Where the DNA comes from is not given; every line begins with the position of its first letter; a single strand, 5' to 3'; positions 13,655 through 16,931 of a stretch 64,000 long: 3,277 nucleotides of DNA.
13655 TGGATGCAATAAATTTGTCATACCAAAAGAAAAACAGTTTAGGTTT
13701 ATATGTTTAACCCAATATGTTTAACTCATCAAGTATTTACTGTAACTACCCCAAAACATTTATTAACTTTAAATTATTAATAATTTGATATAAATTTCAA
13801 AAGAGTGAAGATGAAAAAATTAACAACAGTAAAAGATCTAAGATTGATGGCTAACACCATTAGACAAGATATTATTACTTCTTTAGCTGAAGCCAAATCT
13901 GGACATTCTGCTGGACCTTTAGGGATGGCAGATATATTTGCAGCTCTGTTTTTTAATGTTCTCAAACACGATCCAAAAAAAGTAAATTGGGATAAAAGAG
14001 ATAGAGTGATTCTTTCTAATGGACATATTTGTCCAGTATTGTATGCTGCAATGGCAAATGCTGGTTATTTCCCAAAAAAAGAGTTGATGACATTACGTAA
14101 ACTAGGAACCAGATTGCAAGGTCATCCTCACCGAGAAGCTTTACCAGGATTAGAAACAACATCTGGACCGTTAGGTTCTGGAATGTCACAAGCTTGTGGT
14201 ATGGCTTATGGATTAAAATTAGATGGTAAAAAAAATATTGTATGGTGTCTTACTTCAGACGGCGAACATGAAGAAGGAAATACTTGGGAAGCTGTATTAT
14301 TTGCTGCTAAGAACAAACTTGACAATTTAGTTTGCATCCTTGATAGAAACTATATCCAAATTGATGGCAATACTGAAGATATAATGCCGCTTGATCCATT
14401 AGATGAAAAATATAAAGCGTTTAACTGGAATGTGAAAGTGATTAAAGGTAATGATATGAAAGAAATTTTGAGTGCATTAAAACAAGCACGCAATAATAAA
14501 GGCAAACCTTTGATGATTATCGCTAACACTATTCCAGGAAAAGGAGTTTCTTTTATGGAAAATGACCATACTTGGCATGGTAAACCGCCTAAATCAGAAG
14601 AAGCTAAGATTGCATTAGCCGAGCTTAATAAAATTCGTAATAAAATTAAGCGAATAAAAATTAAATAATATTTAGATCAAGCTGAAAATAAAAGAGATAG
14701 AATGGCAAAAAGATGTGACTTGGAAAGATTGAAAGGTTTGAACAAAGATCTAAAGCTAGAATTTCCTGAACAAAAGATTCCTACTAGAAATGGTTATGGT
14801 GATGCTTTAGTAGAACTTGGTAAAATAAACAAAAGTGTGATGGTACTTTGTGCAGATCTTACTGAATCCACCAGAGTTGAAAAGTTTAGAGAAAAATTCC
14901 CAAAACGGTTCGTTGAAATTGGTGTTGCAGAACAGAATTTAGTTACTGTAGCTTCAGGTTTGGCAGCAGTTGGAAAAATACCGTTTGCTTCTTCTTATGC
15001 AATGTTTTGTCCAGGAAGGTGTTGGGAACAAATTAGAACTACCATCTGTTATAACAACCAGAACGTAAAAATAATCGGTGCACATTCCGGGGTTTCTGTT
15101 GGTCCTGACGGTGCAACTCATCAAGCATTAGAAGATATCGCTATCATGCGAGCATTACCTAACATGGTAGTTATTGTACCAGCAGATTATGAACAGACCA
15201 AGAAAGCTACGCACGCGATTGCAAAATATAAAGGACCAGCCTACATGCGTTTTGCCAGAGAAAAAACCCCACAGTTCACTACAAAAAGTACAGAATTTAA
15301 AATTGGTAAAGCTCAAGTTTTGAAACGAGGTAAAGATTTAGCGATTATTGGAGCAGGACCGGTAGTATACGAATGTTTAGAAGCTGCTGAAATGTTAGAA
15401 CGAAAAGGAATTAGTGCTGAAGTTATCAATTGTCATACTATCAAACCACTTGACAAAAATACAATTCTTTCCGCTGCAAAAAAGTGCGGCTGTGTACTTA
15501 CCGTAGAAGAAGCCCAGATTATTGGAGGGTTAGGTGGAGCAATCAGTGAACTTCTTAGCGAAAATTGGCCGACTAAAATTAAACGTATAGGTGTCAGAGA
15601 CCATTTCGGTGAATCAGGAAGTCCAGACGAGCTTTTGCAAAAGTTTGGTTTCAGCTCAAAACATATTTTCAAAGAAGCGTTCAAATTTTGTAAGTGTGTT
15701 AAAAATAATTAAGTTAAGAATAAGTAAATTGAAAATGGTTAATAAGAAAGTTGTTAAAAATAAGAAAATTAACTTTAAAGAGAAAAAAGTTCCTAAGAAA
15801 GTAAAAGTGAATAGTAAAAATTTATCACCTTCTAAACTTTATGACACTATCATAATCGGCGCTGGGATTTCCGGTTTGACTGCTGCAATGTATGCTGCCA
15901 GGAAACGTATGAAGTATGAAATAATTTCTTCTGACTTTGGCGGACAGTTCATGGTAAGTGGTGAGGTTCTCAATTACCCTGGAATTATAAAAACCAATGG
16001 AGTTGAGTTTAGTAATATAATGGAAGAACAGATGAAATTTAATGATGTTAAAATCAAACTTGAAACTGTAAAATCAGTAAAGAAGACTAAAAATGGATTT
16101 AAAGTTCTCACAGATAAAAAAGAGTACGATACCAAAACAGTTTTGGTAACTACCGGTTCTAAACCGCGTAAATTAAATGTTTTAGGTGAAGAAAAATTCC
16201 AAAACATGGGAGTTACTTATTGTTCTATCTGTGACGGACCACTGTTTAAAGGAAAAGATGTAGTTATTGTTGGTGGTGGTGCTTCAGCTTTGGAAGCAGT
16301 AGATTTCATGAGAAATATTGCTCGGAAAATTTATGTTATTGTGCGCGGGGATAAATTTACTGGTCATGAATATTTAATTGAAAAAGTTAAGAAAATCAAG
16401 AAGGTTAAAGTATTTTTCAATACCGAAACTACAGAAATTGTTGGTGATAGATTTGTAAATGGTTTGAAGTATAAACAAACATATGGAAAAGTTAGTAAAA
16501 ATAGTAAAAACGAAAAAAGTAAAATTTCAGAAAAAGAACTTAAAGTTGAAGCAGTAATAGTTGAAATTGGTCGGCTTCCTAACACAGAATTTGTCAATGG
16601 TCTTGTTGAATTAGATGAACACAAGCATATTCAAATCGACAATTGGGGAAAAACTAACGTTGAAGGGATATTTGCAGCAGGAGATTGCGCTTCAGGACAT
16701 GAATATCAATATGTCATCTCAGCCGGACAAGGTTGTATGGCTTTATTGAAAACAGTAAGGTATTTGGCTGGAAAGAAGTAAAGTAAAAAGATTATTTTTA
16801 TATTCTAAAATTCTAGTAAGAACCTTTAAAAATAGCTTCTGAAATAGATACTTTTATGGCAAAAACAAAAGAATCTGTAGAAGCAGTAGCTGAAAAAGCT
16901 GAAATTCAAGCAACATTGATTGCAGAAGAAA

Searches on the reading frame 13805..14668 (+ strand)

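Call 10: search_protein_families(library=pfam, proteins=[window:13805-14668:+], max_evalue=0.001)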
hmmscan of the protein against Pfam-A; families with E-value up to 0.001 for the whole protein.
window:13805-14668:+ (287 aa): 4 families
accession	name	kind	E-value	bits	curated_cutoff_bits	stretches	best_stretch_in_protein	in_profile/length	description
PF00456.26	Transketolase_N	-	2e-59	201.7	22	1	14-268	4-269/334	Transketolase, thiamine diphosphate binding domain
PF13292.11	DXP_synthase_N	-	4.3e-12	46.3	21.2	1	4-189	11-178/274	1-deoxy-D-xylulose-5-phosphate synthase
PF00676.26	E1_dh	-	4.7e-08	32.8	22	1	101-236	82-218/300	Dehydrogenase E1 component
PF09364.15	XFP_N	-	0.00043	19.7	23.7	1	114-221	133-240/364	XFP N-terminal domain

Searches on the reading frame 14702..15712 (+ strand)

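Call 10: search_protein_families(library=pfam, proteins=[window:14702-15712:+], max_evalue=0.001)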
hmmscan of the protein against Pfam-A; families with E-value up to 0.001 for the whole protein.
window:14702-15712:+ (336 aa): 4 families
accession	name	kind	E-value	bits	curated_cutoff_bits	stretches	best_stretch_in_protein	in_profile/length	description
PF02779.29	Transket_pyr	-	4.5e-39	134.3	27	1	25-190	2-173/174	Transketolase, pyrimidine binding domain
PF02780.25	Transketolase_C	-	2.9e-37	127.8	25.9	1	202-322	1-124/124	Transketolase, C-terminal domain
PF22613.1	Transketolase_C_1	-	4.1e-07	30.6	27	1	210-317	11-112/113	Transketolase-like TK C-terminal domain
PF17147.9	PFOR_II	-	0.00018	22.2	27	0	212-283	2-73/102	Pyruvate:ferredoxin oxidoreductase core domain II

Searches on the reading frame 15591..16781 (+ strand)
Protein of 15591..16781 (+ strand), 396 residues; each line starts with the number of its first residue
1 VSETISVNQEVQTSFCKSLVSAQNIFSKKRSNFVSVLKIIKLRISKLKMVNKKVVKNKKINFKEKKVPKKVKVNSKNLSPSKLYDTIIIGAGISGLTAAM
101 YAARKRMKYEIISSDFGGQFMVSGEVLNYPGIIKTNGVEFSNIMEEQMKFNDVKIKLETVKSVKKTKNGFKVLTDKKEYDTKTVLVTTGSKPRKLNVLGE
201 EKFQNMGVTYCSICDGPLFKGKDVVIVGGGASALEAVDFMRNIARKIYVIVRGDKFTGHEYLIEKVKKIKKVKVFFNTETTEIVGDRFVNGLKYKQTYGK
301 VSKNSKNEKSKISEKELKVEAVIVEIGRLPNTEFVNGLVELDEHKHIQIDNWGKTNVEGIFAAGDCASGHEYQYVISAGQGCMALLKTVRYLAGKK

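Call 10: search_protein_families(library=pfam, proteins=[window:15591-16781:+], max_evalue=0.001)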
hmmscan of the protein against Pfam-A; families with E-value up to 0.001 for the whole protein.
window:15591-16781:+ (396 aa): 11 families
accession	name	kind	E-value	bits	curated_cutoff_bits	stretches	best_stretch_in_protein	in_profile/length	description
PF07992.20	Pyr_redox_2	-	2.3e-40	139.3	26.1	1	84-373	1-283/291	Pyridine nucleotide-disulphide oxidoreductase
PF13738.12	Pyr_redox_3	-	1e-20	74.7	30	1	141-364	84-305/305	Pyridine nucleotide-disulphide oxidoreductase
PF00070.33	Pyr_redox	-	2.8e-12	47.4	22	1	224-287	2-70/82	Pyridine nucleotide-disulphide oxidoreductase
PF00890.30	FAD_binding_2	-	3.5e-08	33.5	20.4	0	85-117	1-33/414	FAD binding domain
PF01946.23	Thi4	-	1e-06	28.6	26.2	1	82-129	16-66/235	Thi4 family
PF13450.12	NAD_binding_8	-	1.4e-05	25.7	21.9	1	88-119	1-34/68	NAD(P)-binding Rossmann-like domain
PF13434.12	Lys_Orn_oxgnase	-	0.00015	21.5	21.3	0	144-261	108-230/339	L-lysine 6-monooxygenase/L-ornithine 5-monooxygenase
PF01266.30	DAO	-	0.00033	20.7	27.9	0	85-111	1-27/353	FAD dependent oxidoreductase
PF03486.20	HI0933_like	-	0.00042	20.3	50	0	85-124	2-43/244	HI0933-like protein Rossmann domain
PF21799.2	MurD-like_N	-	0.00063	20.4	27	0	86-112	3-29/88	Mur ligase MurD-like, N-terminal domain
PF01262.27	AlaDh_PNT_C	-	0.00069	19.5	23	0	86-111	31-56/214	Alanine dehydrogenase/PNT, C-terminal domain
